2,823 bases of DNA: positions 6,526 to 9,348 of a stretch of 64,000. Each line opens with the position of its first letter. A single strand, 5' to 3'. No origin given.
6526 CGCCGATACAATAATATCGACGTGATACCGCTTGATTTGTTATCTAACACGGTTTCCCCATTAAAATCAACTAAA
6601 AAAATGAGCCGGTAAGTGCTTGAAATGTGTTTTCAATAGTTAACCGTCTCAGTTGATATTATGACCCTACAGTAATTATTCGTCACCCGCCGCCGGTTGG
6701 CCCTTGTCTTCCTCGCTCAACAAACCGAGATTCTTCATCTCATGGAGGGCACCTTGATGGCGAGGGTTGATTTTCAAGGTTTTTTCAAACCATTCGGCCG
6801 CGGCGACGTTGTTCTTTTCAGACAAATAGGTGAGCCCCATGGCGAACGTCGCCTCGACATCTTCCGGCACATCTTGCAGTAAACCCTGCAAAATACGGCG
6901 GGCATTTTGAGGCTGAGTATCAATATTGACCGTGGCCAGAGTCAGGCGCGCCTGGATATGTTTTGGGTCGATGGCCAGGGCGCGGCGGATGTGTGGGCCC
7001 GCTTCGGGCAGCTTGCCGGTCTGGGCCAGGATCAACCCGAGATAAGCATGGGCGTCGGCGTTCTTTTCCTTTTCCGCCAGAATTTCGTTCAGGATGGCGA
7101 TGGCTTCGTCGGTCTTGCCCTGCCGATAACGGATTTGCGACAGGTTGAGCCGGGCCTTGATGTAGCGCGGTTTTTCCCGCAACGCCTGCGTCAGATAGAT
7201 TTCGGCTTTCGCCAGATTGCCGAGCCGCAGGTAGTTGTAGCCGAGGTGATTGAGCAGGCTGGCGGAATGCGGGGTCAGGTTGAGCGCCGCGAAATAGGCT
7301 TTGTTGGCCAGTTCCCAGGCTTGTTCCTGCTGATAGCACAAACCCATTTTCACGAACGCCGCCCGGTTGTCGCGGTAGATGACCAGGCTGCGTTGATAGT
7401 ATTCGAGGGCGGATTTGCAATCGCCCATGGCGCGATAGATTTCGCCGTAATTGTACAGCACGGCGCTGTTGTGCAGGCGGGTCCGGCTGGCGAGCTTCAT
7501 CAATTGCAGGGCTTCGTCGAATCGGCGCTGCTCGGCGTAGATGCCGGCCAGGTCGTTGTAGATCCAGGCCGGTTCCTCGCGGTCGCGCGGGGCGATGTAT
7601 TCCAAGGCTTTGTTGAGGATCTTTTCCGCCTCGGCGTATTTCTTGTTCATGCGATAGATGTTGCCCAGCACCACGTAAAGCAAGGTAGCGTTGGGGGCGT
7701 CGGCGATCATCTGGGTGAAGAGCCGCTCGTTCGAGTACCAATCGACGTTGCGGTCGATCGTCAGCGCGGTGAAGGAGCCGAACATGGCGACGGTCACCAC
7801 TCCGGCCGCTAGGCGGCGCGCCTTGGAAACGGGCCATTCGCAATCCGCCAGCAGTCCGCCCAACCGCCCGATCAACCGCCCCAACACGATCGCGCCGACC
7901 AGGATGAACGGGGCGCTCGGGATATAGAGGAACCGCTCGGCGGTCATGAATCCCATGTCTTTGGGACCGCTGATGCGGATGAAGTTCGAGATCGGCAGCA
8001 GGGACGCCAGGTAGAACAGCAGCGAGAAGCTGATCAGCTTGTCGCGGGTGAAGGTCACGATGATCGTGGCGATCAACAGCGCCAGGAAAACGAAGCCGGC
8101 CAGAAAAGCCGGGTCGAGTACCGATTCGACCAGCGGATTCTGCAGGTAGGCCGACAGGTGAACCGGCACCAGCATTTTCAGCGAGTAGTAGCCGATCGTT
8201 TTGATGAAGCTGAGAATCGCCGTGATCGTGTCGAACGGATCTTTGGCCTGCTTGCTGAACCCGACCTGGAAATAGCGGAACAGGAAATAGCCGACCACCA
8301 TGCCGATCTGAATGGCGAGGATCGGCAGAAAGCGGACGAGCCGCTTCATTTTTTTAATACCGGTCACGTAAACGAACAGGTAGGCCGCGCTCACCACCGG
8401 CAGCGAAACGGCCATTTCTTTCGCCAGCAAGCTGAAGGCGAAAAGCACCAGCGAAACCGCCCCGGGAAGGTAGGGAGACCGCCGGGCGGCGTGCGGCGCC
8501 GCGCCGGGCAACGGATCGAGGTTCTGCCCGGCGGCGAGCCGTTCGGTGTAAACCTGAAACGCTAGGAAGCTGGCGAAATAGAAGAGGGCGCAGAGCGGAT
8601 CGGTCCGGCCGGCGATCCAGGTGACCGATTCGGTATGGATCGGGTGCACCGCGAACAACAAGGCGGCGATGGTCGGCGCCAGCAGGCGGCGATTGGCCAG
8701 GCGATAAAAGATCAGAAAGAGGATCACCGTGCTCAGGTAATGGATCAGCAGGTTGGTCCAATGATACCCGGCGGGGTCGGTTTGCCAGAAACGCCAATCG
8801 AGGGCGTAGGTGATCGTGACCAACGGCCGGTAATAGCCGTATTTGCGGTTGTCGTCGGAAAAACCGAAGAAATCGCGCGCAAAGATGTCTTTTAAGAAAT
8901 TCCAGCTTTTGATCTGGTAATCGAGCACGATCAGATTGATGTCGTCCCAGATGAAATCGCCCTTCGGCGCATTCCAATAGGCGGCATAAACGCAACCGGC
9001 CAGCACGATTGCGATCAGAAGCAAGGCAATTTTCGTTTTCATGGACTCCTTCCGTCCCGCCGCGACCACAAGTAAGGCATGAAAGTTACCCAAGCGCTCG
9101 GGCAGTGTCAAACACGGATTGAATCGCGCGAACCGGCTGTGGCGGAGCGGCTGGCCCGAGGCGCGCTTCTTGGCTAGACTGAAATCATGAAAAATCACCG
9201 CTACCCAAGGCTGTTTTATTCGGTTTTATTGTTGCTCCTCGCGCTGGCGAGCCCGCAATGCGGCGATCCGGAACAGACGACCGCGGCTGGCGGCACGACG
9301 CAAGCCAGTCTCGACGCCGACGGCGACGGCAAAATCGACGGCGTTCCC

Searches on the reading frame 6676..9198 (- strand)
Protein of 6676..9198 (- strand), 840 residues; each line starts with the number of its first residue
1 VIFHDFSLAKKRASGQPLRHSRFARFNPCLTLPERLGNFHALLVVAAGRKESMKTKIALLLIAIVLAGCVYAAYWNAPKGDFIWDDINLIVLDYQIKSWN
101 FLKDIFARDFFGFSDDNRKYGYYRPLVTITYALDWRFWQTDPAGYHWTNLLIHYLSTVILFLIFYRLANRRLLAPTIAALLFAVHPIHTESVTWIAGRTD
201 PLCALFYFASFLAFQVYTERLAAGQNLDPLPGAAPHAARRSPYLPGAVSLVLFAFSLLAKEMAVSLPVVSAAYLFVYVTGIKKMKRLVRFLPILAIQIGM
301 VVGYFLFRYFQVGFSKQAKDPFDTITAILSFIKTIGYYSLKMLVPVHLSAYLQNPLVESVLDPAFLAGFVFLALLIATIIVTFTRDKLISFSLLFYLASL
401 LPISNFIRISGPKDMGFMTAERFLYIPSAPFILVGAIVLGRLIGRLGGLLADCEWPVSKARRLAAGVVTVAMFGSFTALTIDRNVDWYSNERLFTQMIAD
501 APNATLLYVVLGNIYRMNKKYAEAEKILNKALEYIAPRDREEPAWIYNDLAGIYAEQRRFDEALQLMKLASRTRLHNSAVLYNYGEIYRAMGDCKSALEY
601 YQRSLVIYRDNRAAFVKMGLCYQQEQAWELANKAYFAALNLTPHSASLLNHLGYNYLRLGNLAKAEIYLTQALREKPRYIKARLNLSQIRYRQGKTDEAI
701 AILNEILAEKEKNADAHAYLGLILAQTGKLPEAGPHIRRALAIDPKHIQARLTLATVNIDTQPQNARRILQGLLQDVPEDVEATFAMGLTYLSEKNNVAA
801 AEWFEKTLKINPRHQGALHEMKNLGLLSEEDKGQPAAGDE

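Call 85: search_protein_families(library=pfam, proteins=[window:6676-9198:-], max_evalue=0.001)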
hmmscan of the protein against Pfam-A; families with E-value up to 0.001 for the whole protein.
window:6676-9198:- (840 aa): 26 families (the best 25 are shown)
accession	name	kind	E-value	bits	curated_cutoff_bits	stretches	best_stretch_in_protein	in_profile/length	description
PF07719.23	TPR_2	-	5.5e-30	101.4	27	2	714-747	1-34/34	Tetratricopeptide repeat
PF13424.12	TPR_12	-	2.2e-29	101.9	30.1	2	508-571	6-72/77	Tetratricopeptide repeat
PF13432.12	TPR_16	-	2.6e-28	98.5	32.7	1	685-746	2-63/65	Tetratricopeptide repeat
PF14559.12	TPR_19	-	1.1e-27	96.6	25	1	657-718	2-63/68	Tetratricopeptide repeat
PF00515.34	TPR_1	-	8.2e-23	79.7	27.8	1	714-747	1-34/34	Tetratricopeptide repeat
PF13428.12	TPR_14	-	7.3e-21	73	23.5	0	715-756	2-43/44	Tetratricopeptide repeat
PF13181.12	TPR_8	-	7.3e-20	69.8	25.7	0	646-677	1-32/34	Tetratricopeptide repeat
PF13431.12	TPR_17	-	1.6e-16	59.5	24.4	0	493-525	1-33/34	Tetratricopeptide repeat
PF13374.12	TPR_10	-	1.1e-14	54.3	27.5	0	544-570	2-28/42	Tetratricopeptide repeat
PF13176.12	TPR_7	-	7.7e-14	51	27.9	0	581-611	2-32/36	Tetratricopeptide repeat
PF23914.1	TPR_CcmH_CycH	-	2.8e-13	50.4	42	1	707-813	43-153/158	Cytochrome c-type biogenesis protein H TPR domain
PF12895.13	ANAPC3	-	2e-11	44.4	27.2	0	693-761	2-69/82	Anaphase-promoting complex, cyclosome, subunit 3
PF13414.12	TPR_11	-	2.9e-10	40.1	26.8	1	689-728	3-42/42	TPR repeat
PF17874.7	TPR_MalT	-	1.8e-09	37.8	45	1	502-713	37-273/336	MalT-like TPR region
PF13174.12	TPR_6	-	3.4e-09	37.2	26.3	0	580-605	2-27/33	Tetratricopeptide repeat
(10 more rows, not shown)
